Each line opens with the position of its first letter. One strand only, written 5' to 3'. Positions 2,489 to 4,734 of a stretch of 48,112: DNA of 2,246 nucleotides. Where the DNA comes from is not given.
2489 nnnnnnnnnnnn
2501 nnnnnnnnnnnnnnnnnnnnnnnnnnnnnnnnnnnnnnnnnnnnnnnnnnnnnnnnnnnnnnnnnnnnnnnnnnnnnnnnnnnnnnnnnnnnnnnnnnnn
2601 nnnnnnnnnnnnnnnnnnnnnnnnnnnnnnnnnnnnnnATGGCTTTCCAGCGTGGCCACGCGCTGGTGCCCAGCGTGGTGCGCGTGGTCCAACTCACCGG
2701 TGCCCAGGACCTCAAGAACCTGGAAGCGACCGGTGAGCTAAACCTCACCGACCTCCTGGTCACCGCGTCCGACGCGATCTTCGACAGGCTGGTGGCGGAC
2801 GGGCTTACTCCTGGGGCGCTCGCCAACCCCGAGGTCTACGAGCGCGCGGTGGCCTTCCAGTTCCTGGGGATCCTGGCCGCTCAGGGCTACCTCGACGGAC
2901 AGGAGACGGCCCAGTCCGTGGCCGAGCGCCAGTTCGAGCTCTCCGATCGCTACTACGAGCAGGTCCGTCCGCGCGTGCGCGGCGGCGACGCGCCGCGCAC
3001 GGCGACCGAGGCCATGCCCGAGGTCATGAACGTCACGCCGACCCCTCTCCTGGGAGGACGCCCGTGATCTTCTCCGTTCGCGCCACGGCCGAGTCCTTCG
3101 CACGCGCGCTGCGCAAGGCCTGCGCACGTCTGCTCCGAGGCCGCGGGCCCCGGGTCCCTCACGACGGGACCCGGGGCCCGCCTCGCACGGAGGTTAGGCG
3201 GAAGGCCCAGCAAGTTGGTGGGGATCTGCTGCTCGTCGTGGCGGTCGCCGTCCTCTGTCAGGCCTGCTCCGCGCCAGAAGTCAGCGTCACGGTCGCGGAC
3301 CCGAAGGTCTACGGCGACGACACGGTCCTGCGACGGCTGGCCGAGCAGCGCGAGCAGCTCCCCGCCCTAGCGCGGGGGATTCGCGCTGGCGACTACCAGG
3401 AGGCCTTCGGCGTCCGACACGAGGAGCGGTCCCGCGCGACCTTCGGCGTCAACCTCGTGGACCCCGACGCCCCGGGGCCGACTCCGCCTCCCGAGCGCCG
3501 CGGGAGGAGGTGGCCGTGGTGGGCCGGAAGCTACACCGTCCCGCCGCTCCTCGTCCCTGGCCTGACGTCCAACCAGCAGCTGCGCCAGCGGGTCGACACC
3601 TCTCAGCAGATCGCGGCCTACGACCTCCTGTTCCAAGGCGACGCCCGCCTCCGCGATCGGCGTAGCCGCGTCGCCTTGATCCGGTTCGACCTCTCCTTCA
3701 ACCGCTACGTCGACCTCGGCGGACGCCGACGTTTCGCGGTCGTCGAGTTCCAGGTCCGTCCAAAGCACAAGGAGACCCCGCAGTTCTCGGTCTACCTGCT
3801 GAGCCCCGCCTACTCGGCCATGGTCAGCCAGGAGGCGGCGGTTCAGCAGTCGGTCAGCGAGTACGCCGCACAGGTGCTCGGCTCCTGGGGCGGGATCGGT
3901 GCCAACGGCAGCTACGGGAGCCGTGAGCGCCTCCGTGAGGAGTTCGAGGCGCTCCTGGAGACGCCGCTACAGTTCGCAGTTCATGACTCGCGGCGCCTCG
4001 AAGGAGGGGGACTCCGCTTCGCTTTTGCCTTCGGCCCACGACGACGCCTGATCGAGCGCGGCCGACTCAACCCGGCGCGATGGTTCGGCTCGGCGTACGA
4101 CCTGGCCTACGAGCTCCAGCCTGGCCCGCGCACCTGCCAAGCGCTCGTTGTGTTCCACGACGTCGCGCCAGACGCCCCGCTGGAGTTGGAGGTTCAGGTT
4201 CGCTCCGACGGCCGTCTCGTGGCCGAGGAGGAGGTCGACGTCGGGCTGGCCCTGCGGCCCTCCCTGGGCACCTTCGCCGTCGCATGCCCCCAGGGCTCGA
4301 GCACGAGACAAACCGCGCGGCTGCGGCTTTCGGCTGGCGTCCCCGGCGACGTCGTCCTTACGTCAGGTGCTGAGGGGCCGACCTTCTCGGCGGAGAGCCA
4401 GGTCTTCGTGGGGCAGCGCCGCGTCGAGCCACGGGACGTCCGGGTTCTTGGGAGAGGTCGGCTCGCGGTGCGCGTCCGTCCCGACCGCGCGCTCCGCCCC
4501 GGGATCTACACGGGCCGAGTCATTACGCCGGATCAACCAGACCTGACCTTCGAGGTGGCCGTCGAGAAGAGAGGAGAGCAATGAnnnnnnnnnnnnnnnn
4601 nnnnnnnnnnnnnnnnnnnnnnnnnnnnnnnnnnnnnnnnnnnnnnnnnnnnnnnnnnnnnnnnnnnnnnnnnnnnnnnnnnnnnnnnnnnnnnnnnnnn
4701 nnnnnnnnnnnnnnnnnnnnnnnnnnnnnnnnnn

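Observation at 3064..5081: Membrane-anchored protein and HExxH lipoprotein translationally coupled inside the head-tail joining region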

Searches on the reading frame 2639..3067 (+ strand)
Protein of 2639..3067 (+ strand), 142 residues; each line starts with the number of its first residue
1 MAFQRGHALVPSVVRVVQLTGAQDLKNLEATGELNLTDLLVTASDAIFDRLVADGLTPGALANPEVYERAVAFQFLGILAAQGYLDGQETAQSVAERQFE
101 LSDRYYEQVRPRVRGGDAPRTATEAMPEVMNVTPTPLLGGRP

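Call 3: search_protein_families(library=pfam, proteins=[window:2639-3067:+], max_evalue=0.1)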
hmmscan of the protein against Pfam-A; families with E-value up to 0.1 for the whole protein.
window:2639-3067:+ (142 aa): 0 families

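Call 4: search_protein_families(library=phrogs, proteins=[window:2639-3067:+], max_evalue=0.1)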
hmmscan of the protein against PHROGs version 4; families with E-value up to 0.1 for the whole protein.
window:2639-3067:+ (142 aa): 1 family
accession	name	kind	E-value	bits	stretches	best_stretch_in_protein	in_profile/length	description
phrog_31596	-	unknown function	0.09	13.9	0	101-135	12-45/64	-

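Call 71: search_protein_families(library=ncbifam, proteins=[window:2639-3067:+], max_evalue=0.1)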
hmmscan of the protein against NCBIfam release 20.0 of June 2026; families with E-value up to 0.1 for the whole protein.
window:2639-3067:+ (142 aa): 0 families

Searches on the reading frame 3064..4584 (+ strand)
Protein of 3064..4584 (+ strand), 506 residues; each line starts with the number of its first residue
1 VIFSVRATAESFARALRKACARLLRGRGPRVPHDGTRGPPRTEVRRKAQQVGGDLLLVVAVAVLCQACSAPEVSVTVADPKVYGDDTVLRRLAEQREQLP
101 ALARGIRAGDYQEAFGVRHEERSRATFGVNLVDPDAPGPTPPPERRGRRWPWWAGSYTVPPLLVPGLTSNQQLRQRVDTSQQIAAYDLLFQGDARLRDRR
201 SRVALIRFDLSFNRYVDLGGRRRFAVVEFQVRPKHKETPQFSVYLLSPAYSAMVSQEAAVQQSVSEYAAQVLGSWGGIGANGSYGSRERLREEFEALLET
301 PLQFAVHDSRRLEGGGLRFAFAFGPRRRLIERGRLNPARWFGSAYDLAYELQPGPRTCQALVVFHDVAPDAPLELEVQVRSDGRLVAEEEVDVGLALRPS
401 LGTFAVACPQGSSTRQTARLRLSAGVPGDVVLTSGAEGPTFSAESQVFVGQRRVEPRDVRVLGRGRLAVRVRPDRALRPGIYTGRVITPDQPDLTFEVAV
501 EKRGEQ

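Call 3: search_protein_families(library=pfam, proteins=[window:3064-4584:+], max_evalue=0.1)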
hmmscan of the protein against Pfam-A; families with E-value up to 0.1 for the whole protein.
window:3064-4584:+ (506 aa): 0 families

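Call 4: search_protein_families(library=phrogs, proteins=[window:3064-4584:+], max_evalue=0.1)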
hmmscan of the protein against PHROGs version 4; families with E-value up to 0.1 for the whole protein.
window:3064-4584:+ (506 aa): 1 family
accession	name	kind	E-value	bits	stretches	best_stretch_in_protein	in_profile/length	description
phrog_34353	-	unknown function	0.024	15.5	1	55-86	12-44/66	-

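Call 10: find_homologous_proteins(query=window:3064-4584:+)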
Query window:3064-4584:+ (506 aa): 36 proteins with E <= 0.001 among 8000 candidates.
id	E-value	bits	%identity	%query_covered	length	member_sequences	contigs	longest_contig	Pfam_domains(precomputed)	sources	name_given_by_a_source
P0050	0.0e+0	1121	100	100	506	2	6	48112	-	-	-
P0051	9.1e-232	788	80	86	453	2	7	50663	-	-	-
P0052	9.2e-216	735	74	86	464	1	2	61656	-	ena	-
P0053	3.5e-168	578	63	85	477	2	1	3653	-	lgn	-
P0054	1.3e-163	563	61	87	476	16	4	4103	-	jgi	-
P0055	5.4e-162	558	59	88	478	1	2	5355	-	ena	-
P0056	1.1e-160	554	62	88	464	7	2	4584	-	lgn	-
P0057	1.1e-159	550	60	88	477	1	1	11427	-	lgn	-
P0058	7.7e-159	547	61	85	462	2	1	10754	-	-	-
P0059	1.5e-156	540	60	87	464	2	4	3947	-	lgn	-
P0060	2.8e-156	539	58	86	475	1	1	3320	-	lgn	-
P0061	3.2e-155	535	58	88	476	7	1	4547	-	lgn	-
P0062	1.6e-154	533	57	88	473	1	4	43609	-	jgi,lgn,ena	-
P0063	2.7e-150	519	58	85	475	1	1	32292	-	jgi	-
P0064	7.3e-144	498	56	85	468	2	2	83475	-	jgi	-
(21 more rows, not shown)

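Call 24: search_solved_structures(query=A2, max_evalue=10, show_alignments=2)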
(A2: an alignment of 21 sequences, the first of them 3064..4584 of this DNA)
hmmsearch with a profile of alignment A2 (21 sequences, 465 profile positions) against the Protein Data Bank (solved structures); distinct sequences matched with E-value up to 10: 1.
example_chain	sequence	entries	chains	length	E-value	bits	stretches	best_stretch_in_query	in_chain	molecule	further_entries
9dzw_A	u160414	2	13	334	1.4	10.8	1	18-75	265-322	CalC6_3 with DHR extension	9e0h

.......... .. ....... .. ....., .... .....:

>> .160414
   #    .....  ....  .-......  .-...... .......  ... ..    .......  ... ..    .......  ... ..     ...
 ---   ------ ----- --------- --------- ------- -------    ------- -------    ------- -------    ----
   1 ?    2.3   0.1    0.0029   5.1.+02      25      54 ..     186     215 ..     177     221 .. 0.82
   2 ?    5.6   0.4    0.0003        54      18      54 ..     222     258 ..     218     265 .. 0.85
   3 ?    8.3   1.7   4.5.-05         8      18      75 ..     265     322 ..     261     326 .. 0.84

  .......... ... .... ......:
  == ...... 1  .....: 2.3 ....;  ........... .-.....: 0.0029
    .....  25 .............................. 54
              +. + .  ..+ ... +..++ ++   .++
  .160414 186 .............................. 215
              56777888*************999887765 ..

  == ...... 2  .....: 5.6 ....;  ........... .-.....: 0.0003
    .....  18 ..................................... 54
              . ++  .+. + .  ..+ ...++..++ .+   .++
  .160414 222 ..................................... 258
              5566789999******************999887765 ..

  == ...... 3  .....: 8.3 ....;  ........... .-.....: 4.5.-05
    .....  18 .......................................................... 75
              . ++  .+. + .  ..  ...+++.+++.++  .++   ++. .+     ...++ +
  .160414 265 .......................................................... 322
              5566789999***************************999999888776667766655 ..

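Call 25: find_related_loci(query=A2, collection=genome_contigs, flank=10000)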
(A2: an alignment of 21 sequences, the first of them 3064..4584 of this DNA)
Query A2 (506 aa) in genome_contigs; peptide patterns used: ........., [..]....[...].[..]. (x = any residue, [..] = any of these).
142 stretches matched a pattern; 6 encode a relative of the query (tblastn E <= 1e-3); 6 distinct loci.
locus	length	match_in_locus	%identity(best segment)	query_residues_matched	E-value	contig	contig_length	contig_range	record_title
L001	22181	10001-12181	59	3-500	3e-154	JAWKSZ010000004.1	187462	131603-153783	MAG: Planctomycetota bacterium isolate ABC1.64 ABC1.64.fa-4, whole genome shotgun sequence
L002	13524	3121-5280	63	3-504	5e-153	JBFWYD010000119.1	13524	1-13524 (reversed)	MAG: Planctomycetota bacterium isolate CA_2019_TPBS_156 NODE_18930_length_13524_cov_10.641711_TPBS, whole genome shotgun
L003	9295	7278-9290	60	3-450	8e-138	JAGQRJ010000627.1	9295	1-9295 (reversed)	MAG: Planctomycetota bacterium isolate HKST-UBA89 k127_2099089, whole genome shotgun sequence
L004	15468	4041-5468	50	71-502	2e-133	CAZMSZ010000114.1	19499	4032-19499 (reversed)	MAG TPA_asm: uncultured Planctomycetota bacterium isolate SRP263527_co1_244 genome assembly, contig: NODE_2294_length_19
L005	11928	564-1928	48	56-498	5e-107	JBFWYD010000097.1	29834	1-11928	MAG: Planctomycetota bacterium isolate CA_2019_TPBS_156 NODE_7845_length_29834_cov_12.097283_TPBS, whole genome shotgun 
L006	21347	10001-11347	30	59-471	1e-45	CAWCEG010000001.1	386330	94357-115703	MAG: uncultured Nitrospiraceae bacterium isolate MFD08497.bin.2.96 genome assembly, contig: contig_105121, whole genome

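Call 26: find_related_loci(query=A2, collection=viral_contigs, flank=10000)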
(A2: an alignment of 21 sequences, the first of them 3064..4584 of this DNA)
Query A2 (506 aa) in viral_contigs; peptide patterns used: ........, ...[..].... (x = any residue, [..] = any of these).
14 stretches matched a pattern, but none encodes a relative of the query by tblastn (E <= 1e-3).

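Call 33: search_protein_families(library=pfam, proteins=[L006:626-3010:-, L006:5396-6988:-, L006:6771-7658:-, L006:11535-12020:+, L006:12845-13351:-, L006:14291-14971:-, L006:15861-16592:-, L006:16540-17292:-, L006:17289-18269:-, L006:20420-21313:-], max_evalue=0.01)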
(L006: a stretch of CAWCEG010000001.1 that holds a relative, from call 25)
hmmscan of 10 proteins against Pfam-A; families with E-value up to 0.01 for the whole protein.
L006:626-3010:- (794 aa): 1 family
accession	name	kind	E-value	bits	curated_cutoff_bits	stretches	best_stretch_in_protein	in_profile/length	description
PF05860.19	TPS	-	1.6e-35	123.7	33.5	1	47-299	9-251/252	TPS secretion domain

L006:5396-6988:- (530 aa): 1 family
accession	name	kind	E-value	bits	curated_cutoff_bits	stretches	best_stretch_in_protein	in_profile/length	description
PF03098.20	An_peroxidase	-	1.1e-47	163.2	25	2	74-333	64-290/530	Animal haem peroxidase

L006:6771-7658:- (295 aa): 1 family
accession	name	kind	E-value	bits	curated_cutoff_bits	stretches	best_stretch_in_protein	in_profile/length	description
PF03098.20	An_peroxidase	-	1.3e-05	24.4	25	1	202-277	1-64/530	Animal haem peroxidase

L006:11535-12020:+ (161 aa): 1 family
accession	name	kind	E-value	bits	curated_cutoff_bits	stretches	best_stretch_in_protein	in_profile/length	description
PF01402.27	RHH_1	-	0.0047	17.3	20.5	1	34-70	2-38/39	Ribbon-helix-helix protein, copG family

L006:12845-13351:- (168 aa): 1 family
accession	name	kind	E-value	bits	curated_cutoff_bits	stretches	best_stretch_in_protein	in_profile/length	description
PF02604.26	PhdYeFM_antitox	-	1.2e-07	31.8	29.8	1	78-145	1-71/74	Antitoxin Phd_YefM, type II toxin-antitoxin system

L006:14291-14971:- (226 aa): 0 families

L006:15861-16592:- (243 aa): 2 families
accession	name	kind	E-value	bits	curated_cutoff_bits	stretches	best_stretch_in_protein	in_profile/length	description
PF02223.23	Thymidylate_kin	-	1.4e-20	74.2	27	1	26-217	1-184/185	Thymidylate kinase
PF01712.25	dNK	-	0.0002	21.6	27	1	24-164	1-146/203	Deoxynucleoside kinase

L006:16540-17292:- (250 aa): 3 families
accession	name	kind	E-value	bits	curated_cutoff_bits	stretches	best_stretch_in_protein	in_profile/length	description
PF02223.23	Thymidylate_kin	-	4.3e-22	79.1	27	1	22-211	1-180/185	Thymidylate kinase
PF13401.12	AAA_22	-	0.0011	19.7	27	0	18-55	6-33/130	AAA domain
PF25199.1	nSTAND_NTPase5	-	0.0037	17.5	34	0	17-67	41-88/145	Novel STAND NTPase 5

L006:17289-18269:- (326 aa): 3 families
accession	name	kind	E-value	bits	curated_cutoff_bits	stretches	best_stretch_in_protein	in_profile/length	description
PF21447.3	Ppx-GppA_III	-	9.8e-30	104.1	27.3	1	133-268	2-136/177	Ppx/GppA phosphatase, domain III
PF02541.22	Ppx-GppA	-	6.1e-11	42.7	27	1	14-117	187-283/285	Ppx/GppA phosphatase family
PF01966.28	HD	-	8.2e-11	42.7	22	1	150-266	4-115/116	HD domain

L006:20420-21313:- (297 aa): 0 families

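Call 36: predict_structure(alignment_id=A2)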
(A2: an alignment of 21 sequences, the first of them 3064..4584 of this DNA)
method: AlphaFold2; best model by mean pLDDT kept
length: 506 residues; sequences in the alignment: 21
mean_pLDDT: 71.7   pTM: 0.62
mean pLDDT of the five models: 71.7, 70.1, 68.2, 66.8, 66.3
residues with pLDDT >= 90: 86; 70-90: 210; 50-70: 121; < 50: 89
segments of 3 or more residues with pLDDT < 50: 1-7, 26-35, 109-135, 137-151, 154-168, 273-285
pLDDT, mean of each block of 10 residues (from residue 1): 44 73 58 50 59 77 72 92 84 74 60 41 35 45 42 41 42 62 62 65 90 90 91 91 77 63 63 43 51 70 81 87 87 76 77 90 85 92 89 75 88 74 83 84 87 87 84 77 89 90 67
secondary structure, 60 per line:
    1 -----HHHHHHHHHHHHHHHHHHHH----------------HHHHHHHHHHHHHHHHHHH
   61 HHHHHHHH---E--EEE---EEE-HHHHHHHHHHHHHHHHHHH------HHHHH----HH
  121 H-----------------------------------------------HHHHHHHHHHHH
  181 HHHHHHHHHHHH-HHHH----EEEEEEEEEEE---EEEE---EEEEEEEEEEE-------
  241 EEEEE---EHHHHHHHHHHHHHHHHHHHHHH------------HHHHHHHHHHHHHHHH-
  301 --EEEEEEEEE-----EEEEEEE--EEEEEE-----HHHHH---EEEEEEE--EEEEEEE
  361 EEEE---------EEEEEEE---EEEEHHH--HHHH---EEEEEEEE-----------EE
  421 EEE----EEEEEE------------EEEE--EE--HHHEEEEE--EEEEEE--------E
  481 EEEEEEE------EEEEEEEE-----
elements in order: H6-25 H42-68 E75-77 E81-83 H85-103 H110-114 H169-192 H194-197 E202-212 E216-219 E223-233 E241-245 H250-271 H284-299 E303-311 E317-323 E326-331 H337-341 E345-351 E354-364 E374-380 E384-387 H393-396 E400-407 E419-423 E428-433 E446-449 E459-463 E466-471 E480-487 E494-501

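Call 40: fold_search(model_id=the predicted structure, library=pdb)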
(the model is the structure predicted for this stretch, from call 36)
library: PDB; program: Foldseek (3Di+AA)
matches with E <= 10: 1789; with E <= 0.001: 60
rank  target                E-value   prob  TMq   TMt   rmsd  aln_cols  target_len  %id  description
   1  2ill                  2.9e-05  1.00  0.14  0.30  15.9       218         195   11  Anomalous substructure of Titin-A168169 (released 2007-02-20)
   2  2yd6                  4.3e-05  1.00  0.14  0.30  17.9       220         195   11  Crystal structure of the N-terminal Ig1-2 module of Human Receptor Protein Tyrosine Phosphatase Delta (released 2011-04-13)
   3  4u7m                  4.8e-05  0.89  0.13  0.20  30.1       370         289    8  LRIG1 extracellular domain: Structure and Function Analysis (released 2015-04-08)
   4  6fwx_A                5.7e-05  1.00  0.14  0.31  18.3       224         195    8  Chimeric titin Z1Z2-Z1Z2 tandem (Z1212) functionalized with a GRGDS exogenous peptide from fibronectin (released 2019-03-27)
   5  1ya5_B                8.0e-05  1.00  0.14  0.31  18.1       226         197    8  Crystal structure of the titin domains z1z2 in complex with telethonin (released 2005-12-20)
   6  3qc6                  8.5e-05  0.96  0.14  0.19  15.1       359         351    8  GspB (released 2011-08-10)
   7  8a0y_A                9.0e-05  0.90  0.14  0.13  23.6       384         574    8  Crystal structure of mouse contactin 2 immunoglobulin domains (released 2023-11-01)
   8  6o3o_A                1.0e-04  0.95  0.12  0.24  20.6       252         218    7  Structure of human DNAM-1 (CD226) bound to nectin-like protein-5 (necl-5) (released 2019-07-10)
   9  3dmk_B                1.0e-04  0.92  0.13  0.10  21.1       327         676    9  Crystal structure of Down Syndrome Cell Adhesion Molecule (DSCAM) isoform 1.30.30, N-terminal eight Ig domains (released 2008-10-07)
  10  6ue9_C                1.1e-04  0.85  0.13  0.13  24.7       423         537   10  Structure of tetrameric sIgA complex (Class 2) (released 2020-02-19)
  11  3qc5                  1.2e-04  0.95  0.13  0.18  15.2       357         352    7  GspB (released 2011-08-10)
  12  4y61_A                1.2e-04  0.95  0.13  0.16  24.6       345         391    7  Crystal structure of the complex between Slitrk2 LRR1 and PTP delta Ig1-Fn1 (released 2015-06-03)
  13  3dmk_A                1.2e-04  0.92  0.13  0.09  21.0       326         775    8  Crystal structure of Down Syndrome Cell Adhesion Molecule (DSCAM) isoform 1.30.30, N-terminal eight Ig domains (released 2008-10-07)
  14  2f8v_A                1.3e-04  0.99  0.14  0.31  18.4       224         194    7  Structure of full length telethonin in complex with the N-terminus of titin (released 2006-06-27)
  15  9ijj_4G               1.3e-04  0.80  0.13  0.02  30.6       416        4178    8  In situ structure of the central apparatus in mouse sperm axoneme. (released 2025-06-04)
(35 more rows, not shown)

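Call 71: search_protein_families(library=ncbifam, proteins=[window:3064-4584:+], max_evalue=0.1)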
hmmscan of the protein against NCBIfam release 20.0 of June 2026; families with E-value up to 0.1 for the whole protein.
window:3064-4584:+ (506 aa): 0 families

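Call 72: search_protein_families(library=padloc, proteins=[window:3064-4584:+], max_evalue=0.1)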
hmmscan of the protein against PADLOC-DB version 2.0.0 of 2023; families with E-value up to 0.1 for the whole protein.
window:3064-4584:+ (506 aa): 0 families

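Call 89: find_homologous_proteins(query=A6, max_evalue=0.001)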
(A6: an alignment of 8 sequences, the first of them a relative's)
Query A6 (8 sequences) (507 aa, profile of the alignment): 16 proteins with E <= 0.001 among 8000 candidates.
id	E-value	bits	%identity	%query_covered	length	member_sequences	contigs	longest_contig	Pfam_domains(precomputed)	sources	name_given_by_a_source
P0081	1.1e-176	606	31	87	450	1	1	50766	-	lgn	-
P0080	7.8e-174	597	30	86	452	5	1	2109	-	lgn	-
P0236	1.6e-160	553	100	100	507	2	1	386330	-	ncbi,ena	-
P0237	1.8e-133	464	72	99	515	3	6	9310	-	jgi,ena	-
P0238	6.4e-128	445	74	90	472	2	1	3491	-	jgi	-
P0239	4.1e-125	436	67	99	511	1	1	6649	-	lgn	-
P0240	1.6e-119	418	62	99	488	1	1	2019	-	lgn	-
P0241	3.1e-118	414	65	87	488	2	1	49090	-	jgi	jgi:hypothetical protein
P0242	6.0e-113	396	55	92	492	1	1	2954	-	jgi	jgi:hypothetical protein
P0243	9.3e-112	392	60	90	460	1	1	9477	-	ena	-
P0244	4.8e-84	301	47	92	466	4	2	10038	-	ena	-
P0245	2.8e-83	298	34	89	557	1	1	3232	-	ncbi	-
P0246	5.7e-82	294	34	86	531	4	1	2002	-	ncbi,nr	ncbi:MAG: hypothetical protein KAR20_08875 [Candidatus Heimdallarchaeota archaeon]|nr:hypothetical p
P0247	6.6e-77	277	30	90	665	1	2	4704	-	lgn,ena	-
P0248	6.6e-73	264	29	91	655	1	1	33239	-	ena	-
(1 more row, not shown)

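Call 90: find_encoding_contigs(protein=P0241, flank=8000, max_places=2)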
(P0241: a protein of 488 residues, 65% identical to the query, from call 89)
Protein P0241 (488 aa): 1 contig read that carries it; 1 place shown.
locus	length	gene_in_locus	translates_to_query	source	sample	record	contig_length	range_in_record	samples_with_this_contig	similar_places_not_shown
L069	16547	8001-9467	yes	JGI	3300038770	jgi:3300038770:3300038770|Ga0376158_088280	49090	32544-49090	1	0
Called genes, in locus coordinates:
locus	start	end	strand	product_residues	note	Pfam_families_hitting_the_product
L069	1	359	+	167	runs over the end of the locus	PF04343:DUF488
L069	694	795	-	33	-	-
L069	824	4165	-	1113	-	PF08379:Bact_transglu_N, PF01841:Transglut_core, PF09899:DUF2126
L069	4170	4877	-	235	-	-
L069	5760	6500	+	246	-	-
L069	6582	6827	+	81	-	PF13561:adh_short_C2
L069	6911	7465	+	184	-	-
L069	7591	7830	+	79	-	PF00872:Transposase_mut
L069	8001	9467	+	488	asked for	-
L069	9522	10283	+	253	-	-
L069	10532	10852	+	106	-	PF18864:AbiTii (weak)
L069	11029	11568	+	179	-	-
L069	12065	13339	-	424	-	PF02403:Seryl_tRNA_N, PF00587:tRNA-synt_2b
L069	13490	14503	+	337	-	PF04055:Radical_SAM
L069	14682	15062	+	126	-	PF00581:Rhodanese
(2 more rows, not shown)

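Call 91: find_encoding_contigs(protein=P0248, flank=8000, max_places=2)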
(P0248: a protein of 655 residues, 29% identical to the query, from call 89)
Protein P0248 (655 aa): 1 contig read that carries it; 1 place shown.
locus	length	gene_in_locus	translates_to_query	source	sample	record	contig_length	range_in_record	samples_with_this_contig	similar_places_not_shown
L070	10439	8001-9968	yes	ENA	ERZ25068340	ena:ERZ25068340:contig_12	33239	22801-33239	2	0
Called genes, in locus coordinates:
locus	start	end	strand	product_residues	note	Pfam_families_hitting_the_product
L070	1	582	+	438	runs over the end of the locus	PF13175:AAA_15, PF13304:AAA_21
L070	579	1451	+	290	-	PF14491:DUF4435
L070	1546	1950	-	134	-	-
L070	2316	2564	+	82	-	-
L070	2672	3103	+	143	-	PF00571:CBS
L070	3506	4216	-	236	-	PF20305:pYEATS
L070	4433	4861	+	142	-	-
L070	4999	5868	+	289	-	PF08867:FRG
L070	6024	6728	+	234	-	PF04972:BON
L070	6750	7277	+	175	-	PF00578:AhpC-TSA, PF08534:Redoxin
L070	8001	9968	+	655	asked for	-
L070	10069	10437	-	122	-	?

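Call 101: find_encoding_contigs(protein=P0050, flank=3000, max_places=8)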
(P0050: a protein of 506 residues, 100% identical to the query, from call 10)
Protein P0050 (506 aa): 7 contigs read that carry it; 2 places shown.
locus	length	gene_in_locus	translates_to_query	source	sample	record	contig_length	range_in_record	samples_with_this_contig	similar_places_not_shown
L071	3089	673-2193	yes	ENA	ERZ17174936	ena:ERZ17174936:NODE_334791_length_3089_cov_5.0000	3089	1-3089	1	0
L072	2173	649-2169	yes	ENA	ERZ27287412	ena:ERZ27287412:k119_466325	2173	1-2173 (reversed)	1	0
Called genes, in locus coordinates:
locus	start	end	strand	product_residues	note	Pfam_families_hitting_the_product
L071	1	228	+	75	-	?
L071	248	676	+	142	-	-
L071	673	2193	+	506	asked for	-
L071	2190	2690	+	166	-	-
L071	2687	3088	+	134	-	?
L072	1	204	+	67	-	?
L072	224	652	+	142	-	-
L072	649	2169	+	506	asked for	-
